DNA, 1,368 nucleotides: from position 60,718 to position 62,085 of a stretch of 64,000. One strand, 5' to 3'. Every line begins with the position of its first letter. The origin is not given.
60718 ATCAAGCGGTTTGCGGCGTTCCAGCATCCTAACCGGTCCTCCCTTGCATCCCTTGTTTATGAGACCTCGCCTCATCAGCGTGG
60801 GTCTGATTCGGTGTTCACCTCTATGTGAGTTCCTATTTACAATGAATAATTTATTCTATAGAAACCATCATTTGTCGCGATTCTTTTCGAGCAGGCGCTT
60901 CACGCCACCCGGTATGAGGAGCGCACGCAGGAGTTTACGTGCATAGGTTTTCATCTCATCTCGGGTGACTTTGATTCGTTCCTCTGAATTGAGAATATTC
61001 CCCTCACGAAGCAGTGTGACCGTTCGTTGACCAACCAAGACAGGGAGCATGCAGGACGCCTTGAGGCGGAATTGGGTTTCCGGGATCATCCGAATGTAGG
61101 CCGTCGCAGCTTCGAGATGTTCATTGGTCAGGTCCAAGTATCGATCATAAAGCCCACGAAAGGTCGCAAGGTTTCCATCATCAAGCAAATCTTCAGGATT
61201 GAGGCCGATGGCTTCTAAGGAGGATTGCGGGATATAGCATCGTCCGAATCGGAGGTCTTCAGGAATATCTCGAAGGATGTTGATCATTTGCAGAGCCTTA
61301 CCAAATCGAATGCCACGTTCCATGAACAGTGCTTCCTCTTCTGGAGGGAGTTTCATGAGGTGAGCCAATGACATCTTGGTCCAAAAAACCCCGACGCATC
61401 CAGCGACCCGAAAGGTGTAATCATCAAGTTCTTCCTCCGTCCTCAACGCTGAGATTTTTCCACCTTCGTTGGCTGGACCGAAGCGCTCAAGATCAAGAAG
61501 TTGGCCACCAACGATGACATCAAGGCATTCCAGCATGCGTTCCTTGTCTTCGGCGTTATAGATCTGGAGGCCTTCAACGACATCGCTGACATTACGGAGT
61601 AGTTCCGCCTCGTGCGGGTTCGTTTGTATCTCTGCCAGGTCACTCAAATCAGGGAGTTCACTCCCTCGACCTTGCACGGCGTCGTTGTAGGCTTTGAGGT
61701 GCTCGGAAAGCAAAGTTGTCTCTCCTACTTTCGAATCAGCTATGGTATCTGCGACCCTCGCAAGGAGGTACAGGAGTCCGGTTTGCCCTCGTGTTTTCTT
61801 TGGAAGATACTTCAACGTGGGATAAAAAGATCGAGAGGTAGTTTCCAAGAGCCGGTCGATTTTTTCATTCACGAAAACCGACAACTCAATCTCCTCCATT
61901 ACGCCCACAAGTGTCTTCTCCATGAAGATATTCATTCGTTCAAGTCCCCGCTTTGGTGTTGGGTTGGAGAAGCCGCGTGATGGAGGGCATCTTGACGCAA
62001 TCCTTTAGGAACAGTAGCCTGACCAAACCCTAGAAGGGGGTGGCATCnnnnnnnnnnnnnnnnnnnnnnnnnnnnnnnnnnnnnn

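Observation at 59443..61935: Tandem squalene/phytoene-synthase paralogs, a possible HpnC/HpnD-type two-enzyme route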

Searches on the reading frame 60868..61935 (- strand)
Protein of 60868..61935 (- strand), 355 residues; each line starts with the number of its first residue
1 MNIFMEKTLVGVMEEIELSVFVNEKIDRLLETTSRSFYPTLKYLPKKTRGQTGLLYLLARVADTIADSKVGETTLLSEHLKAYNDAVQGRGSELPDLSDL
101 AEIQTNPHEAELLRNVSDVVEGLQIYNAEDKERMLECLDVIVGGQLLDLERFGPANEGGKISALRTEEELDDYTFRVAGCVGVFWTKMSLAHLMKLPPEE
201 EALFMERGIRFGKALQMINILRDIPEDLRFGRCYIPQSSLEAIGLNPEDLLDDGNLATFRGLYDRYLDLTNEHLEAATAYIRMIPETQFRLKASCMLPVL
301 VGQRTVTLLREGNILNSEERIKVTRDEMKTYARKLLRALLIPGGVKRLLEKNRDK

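Call 3: search_protein_families(library=pfam, proteins=[window:60868-61935:-], max_evalue=0.01)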
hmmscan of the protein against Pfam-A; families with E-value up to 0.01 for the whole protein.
window:60868-61935:- (355 aa): 1 family
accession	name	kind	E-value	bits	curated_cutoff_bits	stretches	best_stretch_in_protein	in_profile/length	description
PF00494.24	SQS_PSY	-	2.7e-45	155.5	26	1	32-325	3-261/263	Squalene/phytoene synthase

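Call 4: search_protein_families(library=ncbifam, proteins=[window:60868-61935:-], max_evalue=0.01)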
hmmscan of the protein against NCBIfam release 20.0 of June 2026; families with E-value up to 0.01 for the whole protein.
window:60868-61935:- (355 aa): 6 families
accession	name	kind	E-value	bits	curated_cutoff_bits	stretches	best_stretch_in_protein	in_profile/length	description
TIGR03465.1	HpnD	equivalog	1.2e-21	76.9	278.6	1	164-333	104-262/267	presqualene diphosphate synthase HpnD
TIGR03464.1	HpnC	equivalog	1.4e-16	60.8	250.45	2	213-328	146-258/267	squalene synthase HpnC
NF045921.1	PhytnSynCrtBRhod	equivalog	1.4e-15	57.6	500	1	166-286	116-229/307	15-cis-phytoene synthase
NF045686.1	PhytoSynCyanob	equivalog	1.1e-14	54.3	550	1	163-297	129-269/310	15-cis-phytoene synthase CrtB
NF042419.1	Phyto_syn_CrtB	equivalog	2.1e-14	53.8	480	1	172-285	130-235/306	15-cis-phytoene synthase CrtB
TIGR01559.1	squal_synth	equivalog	1.2e-10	41.1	286.75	1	28-288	8-251/337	squalene synthase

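Call 8: find_homologous_proteins(query=window:60868-61935:-)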
Query window:60868-61935:- (355 aa): 3248 proteins with E <= 0.001 among 8000 candidates; the best 120 are listed.
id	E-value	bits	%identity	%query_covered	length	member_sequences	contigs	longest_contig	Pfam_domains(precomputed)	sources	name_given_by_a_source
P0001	7.6e-228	773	99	100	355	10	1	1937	PF00494.25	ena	-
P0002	6.2e-202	688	88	100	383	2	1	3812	PF00494.25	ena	-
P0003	9.6e-202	687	88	100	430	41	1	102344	PF00494.25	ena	-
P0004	1.3e-200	684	88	99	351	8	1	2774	PF00494.25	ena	-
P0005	2.8e-200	682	88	99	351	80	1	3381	PF00494.25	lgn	-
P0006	4.5e-199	679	88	99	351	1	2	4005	PF00494.25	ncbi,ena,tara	tara:strand:- start:1307 stop:2362 length:1056 start_codon:yes stop_codon:yes gene_type:complete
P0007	4.8e-199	678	88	99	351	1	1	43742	PF00494.25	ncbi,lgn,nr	ncbi:MAG: phytoene/squalene synthase family protein [Candidatus Poseidonia sp.]|nr:phytoene/squalene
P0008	1.2e-198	677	87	99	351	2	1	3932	PF00494.25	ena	-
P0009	1.8e-198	677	87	99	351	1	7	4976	PF00494.25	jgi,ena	-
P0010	2.1e-198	676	87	99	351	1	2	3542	PF00494.25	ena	-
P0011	4.6e-198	675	87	99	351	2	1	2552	PF00494.25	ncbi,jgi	-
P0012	9.0e-198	674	87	99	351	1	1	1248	PF00494.25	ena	-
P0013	5.7e-197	672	86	100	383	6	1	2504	PF00494.25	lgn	-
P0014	8.1e-197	671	87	99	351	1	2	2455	PF00494.25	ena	-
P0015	1.7e-195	667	86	99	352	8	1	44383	PF00494.25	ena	-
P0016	3.8e-191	652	86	95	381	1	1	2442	PF00494.25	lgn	-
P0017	3.9e-191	652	86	95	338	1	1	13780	PF00494.25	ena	-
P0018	6.8e-191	652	86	95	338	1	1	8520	PF00494.25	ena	-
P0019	1.2e-189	647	86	95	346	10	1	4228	PF00494.25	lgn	-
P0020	7.3e-188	642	86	95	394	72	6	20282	PF00494.25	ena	-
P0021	1.2e-187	641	85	95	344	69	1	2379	PF00494.25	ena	-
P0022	6.3e-187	639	84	95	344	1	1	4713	PF00494.25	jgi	-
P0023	1.2e-186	638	85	95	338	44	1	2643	PF00494.25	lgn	-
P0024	1.6e-186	637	84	95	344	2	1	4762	PF00494.25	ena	-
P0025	1.8e-186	637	85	95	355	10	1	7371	PF00494.25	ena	-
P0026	4.6e-186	636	84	95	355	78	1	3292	PF00494.25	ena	-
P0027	1.1e-185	635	83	97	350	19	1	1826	PF00494.25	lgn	-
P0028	1.5e-185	634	83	95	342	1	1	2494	PF00494.25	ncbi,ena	-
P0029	2.7e-185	633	85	95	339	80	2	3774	PF00494.25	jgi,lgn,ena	-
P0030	7.1e-185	632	84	95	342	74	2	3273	PF00494.25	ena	-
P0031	3.1e-184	630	82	97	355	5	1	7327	PF00494.25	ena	-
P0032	3.0e-183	626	82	97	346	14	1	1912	PF00494.25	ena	-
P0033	4.2e-183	626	81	100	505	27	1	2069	PF00494.25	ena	-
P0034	7.3e-183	625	79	100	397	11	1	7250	PF00494.25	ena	-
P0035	8.8e-183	625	83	95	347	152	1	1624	PF00494.25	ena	-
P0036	1.2e-182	624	83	95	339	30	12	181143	PF00494.25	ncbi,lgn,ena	-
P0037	2.9e-182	623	83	95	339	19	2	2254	PF00494.25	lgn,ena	-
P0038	3.3e-182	623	83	95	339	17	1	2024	PF00494.25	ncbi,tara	tara:strand:- start:45 stop:1064 length:1020 start_codon:yes stop_codon:yes gene_type:complete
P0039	6.5e-182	622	83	95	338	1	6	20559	PF00494.25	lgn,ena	-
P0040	1.2e-181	621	82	97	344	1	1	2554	PF00494.25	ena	-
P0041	1.2e-181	621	82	95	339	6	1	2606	PF00494.25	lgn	-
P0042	1.3e-181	621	81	95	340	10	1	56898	PF00494.25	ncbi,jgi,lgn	jgi:farnesyl-diphosphate farnesyltransferase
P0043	2.2e-181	620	82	97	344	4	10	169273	PF00494.25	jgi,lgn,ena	-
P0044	3.2e-181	620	83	95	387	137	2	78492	PF00494.25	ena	-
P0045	3.8e-181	620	80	99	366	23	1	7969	PF00494.25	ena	-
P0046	6.3e-181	619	82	95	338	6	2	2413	PF00494.25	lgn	-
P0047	1.1e-180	618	82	95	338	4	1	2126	PF00494.25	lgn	-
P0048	1.5e-180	618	83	95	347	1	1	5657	PF00494.25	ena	-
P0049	3.4e-180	616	83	95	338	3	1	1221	PF00494.25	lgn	-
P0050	4.2e-180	616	81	95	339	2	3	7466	PF00494.25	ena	-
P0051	5.7e-180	616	83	95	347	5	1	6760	PF00494.25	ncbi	-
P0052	9.6e-180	615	83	95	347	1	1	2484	PF00494.25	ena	-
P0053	1.2e-179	615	81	95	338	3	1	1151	PF00494.25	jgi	-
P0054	1.7e-179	614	82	95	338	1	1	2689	PF00494.25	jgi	jgi:farnesyl-diphosphate farnesyltransferase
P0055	2.4e-178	610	82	95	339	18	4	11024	PF00494.25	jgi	jgi:farnesyl-diphosphate farnesyltransferase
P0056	6.4e-177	606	81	95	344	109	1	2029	PF00494.25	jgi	-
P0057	3.1e-175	600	77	100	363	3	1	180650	PF00494.25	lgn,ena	-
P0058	2.9e-174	597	80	95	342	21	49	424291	PF00494.25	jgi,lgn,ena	jgi:farnesyl-diphosphate farnesyltransferase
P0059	2.1e-173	594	79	95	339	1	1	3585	PF00494.25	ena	-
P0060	3.1e-173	594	77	99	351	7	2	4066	PF00494.25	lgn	-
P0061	2.7e-172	590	79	95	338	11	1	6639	PF00494.25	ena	-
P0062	4.0e-172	590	79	95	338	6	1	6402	PF00494.25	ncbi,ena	-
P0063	1.8e-171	588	79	96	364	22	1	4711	PF00494.25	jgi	-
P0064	1.5e-170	585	77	96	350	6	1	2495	PF00494.25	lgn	-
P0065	6.9e-170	583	78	95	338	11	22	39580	PF00494.25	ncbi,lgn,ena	-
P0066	1.1e-169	582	76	95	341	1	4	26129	PF00494.25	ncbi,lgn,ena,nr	ncbi:MAG: squalene/phytoene synthase family protein [Candidatus Poseidoniaceae archaeon]|nr:squalene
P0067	1.7e-169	581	77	95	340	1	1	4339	PF00494.25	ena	-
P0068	1.7e-169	581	78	95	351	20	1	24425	PF00494.25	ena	-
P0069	1.9e-169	581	78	95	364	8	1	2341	PF00494.25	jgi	jgi:farnesyl-diphosphate farnesyltransferase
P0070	3.0e-169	580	76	95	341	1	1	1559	PF00494.25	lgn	-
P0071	3.0e-169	580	74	99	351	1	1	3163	PF00494.25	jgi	jgi:farnesyl-diphosphate farnesyltransferase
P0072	3.4e-169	580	76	95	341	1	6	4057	PF00494.25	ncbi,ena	-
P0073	4.2e-169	580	77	95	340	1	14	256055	PF00494.25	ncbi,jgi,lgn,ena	jgi:farnesyl-diphosphate farnesyltransferase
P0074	4.6e-169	580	76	95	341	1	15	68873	PF00494.25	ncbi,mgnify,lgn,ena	mgnify:FL=1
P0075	5.8e-169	580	77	95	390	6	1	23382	PF00494.25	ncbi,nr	ncbi:MAG: farnesyl-diphosphate farnesyltransferase [Euryarchaeota archaeon]|nr:farnesyl-diphosphate 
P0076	6.0e-169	579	77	95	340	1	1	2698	PF00494.25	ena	-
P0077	6.6e-169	579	76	95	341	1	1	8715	PF00494.25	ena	-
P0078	7.0e-169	579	76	95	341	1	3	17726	PF00494.25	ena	-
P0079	7.4e-169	579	74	99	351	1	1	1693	PF00494.25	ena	-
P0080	7.4e-169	579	76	95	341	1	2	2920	PF00494.25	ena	-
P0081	7.8e-169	579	77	95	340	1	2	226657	PF00494.25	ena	-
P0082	7.9e-169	579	77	95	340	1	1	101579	PF00494.25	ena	-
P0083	8.5e-169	579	79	95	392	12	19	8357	PF00494.25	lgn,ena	-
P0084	9.0e-169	579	76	95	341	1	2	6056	PF00494.25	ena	-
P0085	9.8e-169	579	76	95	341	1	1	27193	PF00494.25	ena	-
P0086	1.0e-168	579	77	95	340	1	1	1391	PF00494.25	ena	-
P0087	1.2e-168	579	77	95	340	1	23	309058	PF00494.25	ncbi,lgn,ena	-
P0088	1.2e-168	579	76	95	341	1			PF00494.25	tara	tara:strand:- start:248 stop:1273 length:1026 start_codon:yes stop_codon:yes gene_type:complete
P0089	1.2e-168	578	77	95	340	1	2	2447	PF00494.25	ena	-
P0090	1.2e-168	578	76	95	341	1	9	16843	PF00494.25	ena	-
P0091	1.3e-168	578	77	95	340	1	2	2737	PF00494.25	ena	-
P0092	1.4e-168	578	76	95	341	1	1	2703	PF00494.25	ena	-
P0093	1.6e-168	578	76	95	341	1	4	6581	PF00494.25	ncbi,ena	-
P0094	1.7e-168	578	76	95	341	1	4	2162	PF00494.25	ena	-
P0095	1.7e-168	578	74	99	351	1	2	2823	PF00494.25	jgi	jgi:farnesyl-diphosphate farnesyltransferase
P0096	1.7e-168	578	75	95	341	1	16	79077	PF00494.25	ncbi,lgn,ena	-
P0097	1.7e-168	578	74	99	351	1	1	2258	PF00494.25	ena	-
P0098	1.8e-168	578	74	99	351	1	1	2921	PF00494.25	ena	-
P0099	1.9e-168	578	76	95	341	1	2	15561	PF00494.25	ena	-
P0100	1.9e-168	578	77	95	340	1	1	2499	PF00494.25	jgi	jgi:farnesyl-diphosphate farnesyltransferase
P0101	1.9e-168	578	75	95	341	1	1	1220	PF00494.25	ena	-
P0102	1.9e-168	578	75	95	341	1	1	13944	PF00494.25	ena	-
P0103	1.9e-168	578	74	99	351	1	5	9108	PF00494.25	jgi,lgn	jgi:farnesyl-diphosphate farnesyltransferase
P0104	1.9e-168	578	74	99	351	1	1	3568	PF00494.25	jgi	-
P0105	2.1e-168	578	77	95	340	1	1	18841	PF00494.25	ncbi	-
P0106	2.1e-168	578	77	95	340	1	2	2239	PF00494.25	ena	-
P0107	2.3e-168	578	76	95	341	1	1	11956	PF00494.25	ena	-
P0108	2.3e-168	578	76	95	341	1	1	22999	PF00494.25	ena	-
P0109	2.3e-168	578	76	95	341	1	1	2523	PF00494.25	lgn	-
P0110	2.4e-168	577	74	99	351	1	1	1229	PF00494.25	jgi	-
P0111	2.8e-168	577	77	95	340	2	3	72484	PF00494.25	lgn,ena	-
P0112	2.9e-168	577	77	95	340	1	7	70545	PF00494.25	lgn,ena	-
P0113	3.4e-168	577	75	95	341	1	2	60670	PF00494.25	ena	-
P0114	3.4e-168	577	76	95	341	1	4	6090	PF00494.25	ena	-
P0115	3.6e-168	577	76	95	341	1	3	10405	PF00494.25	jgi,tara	tara:strand:+ start:1252 stop:2277 length:1026 start_codon:yes stop_codon:yes gene_type:complete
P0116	3.9e-168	577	75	95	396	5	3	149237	PF00494.25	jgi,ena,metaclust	metaclust:\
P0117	3.9e-168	577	74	99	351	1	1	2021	PF00494.25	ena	-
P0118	4.4e-168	577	75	95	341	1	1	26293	PF00494.25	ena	-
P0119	4.6e-168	577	75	95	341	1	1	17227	PF00494.25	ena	-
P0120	4.8e-168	577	74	99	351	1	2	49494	PF00494.25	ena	-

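Call 11: search_solved_structures(query=window:60868-61935:-, max_evalue=0.01)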
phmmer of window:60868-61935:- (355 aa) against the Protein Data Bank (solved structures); distinct sequences matched with E-value up to 0.01: 18.
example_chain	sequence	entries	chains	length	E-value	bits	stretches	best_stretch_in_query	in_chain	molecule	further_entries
5iys_A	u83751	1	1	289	2.8e-08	36.4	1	165-246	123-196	Phytoene synthase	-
8is6_A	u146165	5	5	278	2.7e-06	29.9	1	165-254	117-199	CrtM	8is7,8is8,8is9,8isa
3wej_A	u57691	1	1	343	1.2e-05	27.8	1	165-239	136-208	Squalene synthase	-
3wek_A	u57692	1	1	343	1.2e-05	27.8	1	165-239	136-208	Squalene synthase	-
3vj8_A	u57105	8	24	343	1.4e-05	27.6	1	165-238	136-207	Squalene synthase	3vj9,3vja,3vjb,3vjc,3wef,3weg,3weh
3asx_A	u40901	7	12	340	1.4e-05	27.6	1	165-238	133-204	Squalene synthase | Squalene synthetase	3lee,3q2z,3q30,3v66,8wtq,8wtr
1ezf_A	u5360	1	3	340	1.5e-05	27.5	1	165-238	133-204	FARNESYL-DIPHOSPHATE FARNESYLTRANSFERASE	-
3wc9_A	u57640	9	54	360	1.6e-05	27.4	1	165-238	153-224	Squalene synthase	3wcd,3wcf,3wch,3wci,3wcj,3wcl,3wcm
3vjd_A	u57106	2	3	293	8.5e-05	25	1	163-273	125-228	Dehydrosqualene synthase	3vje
4e9u_A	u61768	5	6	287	9.2e-05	24.9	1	163-272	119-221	Dehydrosqualene synthase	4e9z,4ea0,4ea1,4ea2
4f6v_A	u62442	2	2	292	9.4e-05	24.9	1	163-272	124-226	Dehydrosqualene synthase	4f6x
2zco_A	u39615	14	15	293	9.4e-05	24.9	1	163-272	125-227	Dehydrosqualene synthase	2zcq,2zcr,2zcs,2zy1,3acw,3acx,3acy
3ae0_A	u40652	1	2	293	0.00011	24.6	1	163-272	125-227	Dehydrosqualene synthase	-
7wgh_A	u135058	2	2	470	0.00014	24.3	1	28-327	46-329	Squalene synthase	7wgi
3wei_A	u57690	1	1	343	0.00023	23.6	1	165-238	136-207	Squalene synthase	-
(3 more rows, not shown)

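Call 20: search_dna_similar(query=window:60868-61935:-, collection=plasmids, mode=protein, max_rows=40, max_evalue=0.001)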
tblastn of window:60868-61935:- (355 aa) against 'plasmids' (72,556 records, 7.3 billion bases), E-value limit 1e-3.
Records with a match: 203; places in all: 205; records where one place covers at least 80% of the query: 25.
Best place of each record, by identity: <60% 203.
By first word of the organism name: Pantoea 95; Thermus 33; Burkholderia 9; Caballeronia 9; Staphylococcus 8; Azospirillum 7; Sinorhizobium 7; Cupriavidus 5; Candidatus 4; Paracoccus 4; and 20 more.
By predicted mobility (MOB-suite, as given by PLSDB): non-mobilizable 183; mobilizable 11; conjugative 9.
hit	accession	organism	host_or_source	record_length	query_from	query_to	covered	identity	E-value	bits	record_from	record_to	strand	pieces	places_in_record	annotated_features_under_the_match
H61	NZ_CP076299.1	Burkholderia pseudomallei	Homo sapiens,blood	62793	29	328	85%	40.3%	1e-51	191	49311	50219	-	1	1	phytoene/squalene synthase family protein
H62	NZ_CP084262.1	Caballeronia sp. SL2Y3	Jalysus wickhami,Cell culture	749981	29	328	85%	39.2%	9e-49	183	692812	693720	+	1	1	phytoene/squalene synthase family protein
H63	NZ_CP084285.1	Caballeronia zhejiangensis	Anasa tristis,Cell culture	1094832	29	328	85%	38.9%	2e-49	185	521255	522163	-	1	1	none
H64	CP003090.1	Burkholderia sp. YI23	-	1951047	29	328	85%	38.9%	3e-49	184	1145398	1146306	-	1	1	farnesyl-diphosphate farnesyltransferase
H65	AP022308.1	Burkholderia sp. SFA1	-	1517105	29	328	85%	38.9%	3e-49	184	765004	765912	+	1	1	farnesyl-diphosphate farnesyltransferase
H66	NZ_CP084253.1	Caballeronia sp. Sq4a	Anasa tristis,Cell culture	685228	29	328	85%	38.8%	8e-49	183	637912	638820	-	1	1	phytoene/squalene synthase family protein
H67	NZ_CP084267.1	Caballeronia sp. Lep1P3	Leptoglossus zonatus,Cell culture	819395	29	328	85%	38.6%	2e-49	184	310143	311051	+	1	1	phytoene/squalene synthase family protein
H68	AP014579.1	Burkholderia sp. RPE67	Riptortus pedestris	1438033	29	328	85%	38.6%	1e-48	182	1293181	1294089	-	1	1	farnesyl-diphosphate farnesyltransferase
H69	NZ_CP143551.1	Burkholderia multivorans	Homo sapiens,bronchoalveolar lavage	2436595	29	325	84%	38.9%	6e-49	183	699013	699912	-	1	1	none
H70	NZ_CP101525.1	Burkholderia arboris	mixed culture,soil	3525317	29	328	85%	38.2%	7e-50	186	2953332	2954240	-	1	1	none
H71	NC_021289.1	Caballeronia insecticola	-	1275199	29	328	85%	38.0%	2e-49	185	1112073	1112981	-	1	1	none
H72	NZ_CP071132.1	Caballeronia sp. M1242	Homo sapiens,ETA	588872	29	328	85%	37.9%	3e-48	181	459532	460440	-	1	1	phytoene/squalene synthase family protein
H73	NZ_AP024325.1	Caballeronia sp. NK8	-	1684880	29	328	85%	37.8%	2e-45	173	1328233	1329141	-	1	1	none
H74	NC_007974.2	Cupriavidus metallidurans CH34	-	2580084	29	299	76%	41.7%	2e-52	193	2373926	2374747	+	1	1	none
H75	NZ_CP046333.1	Cupriavidus metallidurans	sedimentation pond in a zinc factory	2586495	29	299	76%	41.7%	2e-52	193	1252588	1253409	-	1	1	none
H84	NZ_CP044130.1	Halomicrobium sp. LC1Hm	-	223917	30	330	85%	26.6%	6e-16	87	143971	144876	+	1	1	phytoene/squalene synthase family protein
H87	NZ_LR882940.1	Planktothrix agardhii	-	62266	23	347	92%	23.7%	3e-5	54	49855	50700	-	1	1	phytoene/squalene synthase family protein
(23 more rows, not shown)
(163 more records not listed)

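Call 22: get_annotated_region(hit=H61, flank=5000)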
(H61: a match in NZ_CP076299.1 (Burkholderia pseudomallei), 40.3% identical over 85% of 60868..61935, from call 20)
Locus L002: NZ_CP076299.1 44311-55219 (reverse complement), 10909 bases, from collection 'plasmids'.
description: Burkholderia pseudomallei strain VBP21822 plasmid p1VBP21822, complete sequence
organism: Burkholderia pseudomallei (NCBI taxid 28450)
taxonomy: Bacteria; Pseudomonadota; Betaproteobacteria; Burkholderiales; Burkholderiaceae; Burkholderia; Burkholderia pseudomallei
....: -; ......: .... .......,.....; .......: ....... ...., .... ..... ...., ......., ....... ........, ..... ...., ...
typing (MOB-suite, as given by PLSDB): non-mobilizable
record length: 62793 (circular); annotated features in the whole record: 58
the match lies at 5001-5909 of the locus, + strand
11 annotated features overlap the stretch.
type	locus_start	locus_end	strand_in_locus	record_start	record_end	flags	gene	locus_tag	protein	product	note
CDS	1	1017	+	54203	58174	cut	-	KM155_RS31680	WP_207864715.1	DUF748 domain-containing protein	-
CDS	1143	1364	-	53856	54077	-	-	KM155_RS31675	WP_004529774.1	hypothetical protein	-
CDS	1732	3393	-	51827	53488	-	-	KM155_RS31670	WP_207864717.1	alkaline phosphatase family protein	-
CDS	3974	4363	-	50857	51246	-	-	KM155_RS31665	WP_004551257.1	VOC family protein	-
CDS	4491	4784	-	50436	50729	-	-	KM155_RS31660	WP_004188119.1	hypothetical protein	-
CDS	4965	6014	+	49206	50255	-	-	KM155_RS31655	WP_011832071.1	phytoene/squalene synthase family protein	GO:0008299 - isoprenoid biosynthetic process [Evidence IEA]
CDS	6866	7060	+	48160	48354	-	-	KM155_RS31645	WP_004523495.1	YqaE/Pmp3 family membrane protein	-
CDS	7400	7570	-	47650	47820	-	-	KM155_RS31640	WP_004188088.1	hypothetical protein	-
CDS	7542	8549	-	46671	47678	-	cydB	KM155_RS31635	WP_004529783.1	cytochrome d ubiquinol oxidase subunit II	-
CDS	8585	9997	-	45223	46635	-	-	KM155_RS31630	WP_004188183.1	cytochrome ubiquinol oxidase subunit I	GO:0019646 - aerobic electron transport chain [Evidence IEA]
CDS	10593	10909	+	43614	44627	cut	ltaE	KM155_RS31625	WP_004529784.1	low-specificity L-threonine aldolase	GO:0006520 - amino acid metabolic process [Evidence IEA]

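Call 29: get_annotated_region(hit=H84, flank=2500)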
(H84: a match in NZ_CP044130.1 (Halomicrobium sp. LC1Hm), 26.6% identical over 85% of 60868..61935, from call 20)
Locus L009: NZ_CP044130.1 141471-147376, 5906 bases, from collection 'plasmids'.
description: Halomicrobium sp. LC1Hm plasmid pLC1Hm-01, complete sequence
organism: Halomicrobium sp. LC1Hm (NCBI taxid 2610902)
taxonomy: Archaea; Euryarchaeota; Halobacteria; Halobacteriales; Haloarculaceae; Halomicrobium; Halomicrobium sp. LC1Hm
host: -; source: -; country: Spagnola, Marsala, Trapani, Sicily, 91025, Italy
typing (MOB-suite, as given by PLSDB): non-mobilizable
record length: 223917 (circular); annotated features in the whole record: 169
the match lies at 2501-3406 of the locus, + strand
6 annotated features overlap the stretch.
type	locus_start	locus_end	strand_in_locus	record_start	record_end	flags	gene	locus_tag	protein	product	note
CDS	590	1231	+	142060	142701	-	-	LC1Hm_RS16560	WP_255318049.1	ABC transporter ATP-binding protein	-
CDS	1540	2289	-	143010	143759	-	-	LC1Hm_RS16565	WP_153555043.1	glucose 1-dehydrogenase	-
CDS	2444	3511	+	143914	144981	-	-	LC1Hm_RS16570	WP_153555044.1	phytoene/squalene synthase family protein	GO:0008299 - isoprenoid biosynthetic process [Evidence IEA]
CDS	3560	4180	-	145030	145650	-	-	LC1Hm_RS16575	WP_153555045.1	TetR/AcrR family transcriptional regulator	GO:0006355 - regulation of DNA-templated transcription [Evidence IEA]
CDS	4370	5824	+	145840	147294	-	-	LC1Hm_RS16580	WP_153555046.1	DUF6498-containing protein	-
CDS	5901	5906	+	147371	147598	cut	-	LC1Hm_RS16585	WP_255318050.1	hypothetical protein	-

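Call 36: search_protein_families(library=ncbifam, proteins=[L002:4965-6014:+, L009:2444-3511:+], max_evalue=0.00001)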
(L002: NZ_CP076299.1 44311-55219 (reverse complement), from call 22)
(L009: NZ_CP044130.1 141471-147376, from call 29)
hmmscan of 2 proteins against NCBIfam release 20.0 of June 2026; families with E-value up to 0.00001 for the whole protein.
L002:4965-6014:+ (349 aa): 6 families
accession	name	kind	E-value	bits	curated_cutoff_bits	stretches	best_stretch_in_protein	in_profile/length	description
TIGR03465.1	HpnD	equivalog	7.3e-25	87.5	278.6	1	18-279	6-225/267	presqualene diphosphate synthase HpnD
TIGR01559.1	squal_synth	equivalog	2.9e-23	82.6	286.75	1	13-332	9-305/337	squalene synthase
TIGR03464.1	HpnC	equivalog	3.1e-22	79.4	250.45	2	199-311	146-257/267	squalene synthase HpnC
NF045921.1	PhytnSynCrtBRhod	equivalog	3.9e-14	52.8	500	1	157-257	121-214/307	15-cis-phytoene synthase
NF042419.1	Phyto_syn_CrtB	equivalog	4.7e-12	46.1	480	1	158-261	130-225/306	15-cis-phytoene synthase CrtB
NF045686.1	PhytoSynCyanob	equivalog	6.4e-12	45.2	550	1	90-256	67-241/310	15-cis-phytoene synthase CrtB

L009:2444-3511:+ (355 aa): 6 families
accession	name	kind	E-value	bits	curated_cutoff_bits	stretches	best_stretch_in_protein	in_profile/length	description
TIGR01559.1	squal_synth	equivalog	5e-31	108.1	286.75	1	13-323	3-292/337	squalene synthase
TIGR03465.1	HpnD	equivalog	3.8e-19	68.7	278.6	1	154-316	103-254/267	presqualene diphosphate synthase HpnD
NF045921.1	PhytnSynCrtBRhod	equivalog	3.5e-15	56.3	500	1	152-328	111-278/307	15-cis-phytoene synthase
TIGR03464.1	HpnC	equivalog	1.2e-14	54.4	250.45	1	153-275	103-218/267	squalene synthase HpnC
NF042419.1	Phyto_syn_CrtB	equivalog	1.1e-13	51.4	480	1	161-287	128-242/306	15-cis-phytoene synthase CrtB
NF045686.1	PhytoSynCyanob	equivalog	4.2e-09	35.9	550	1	153-312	128-290/310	15-cis-phytoene synthase CrtB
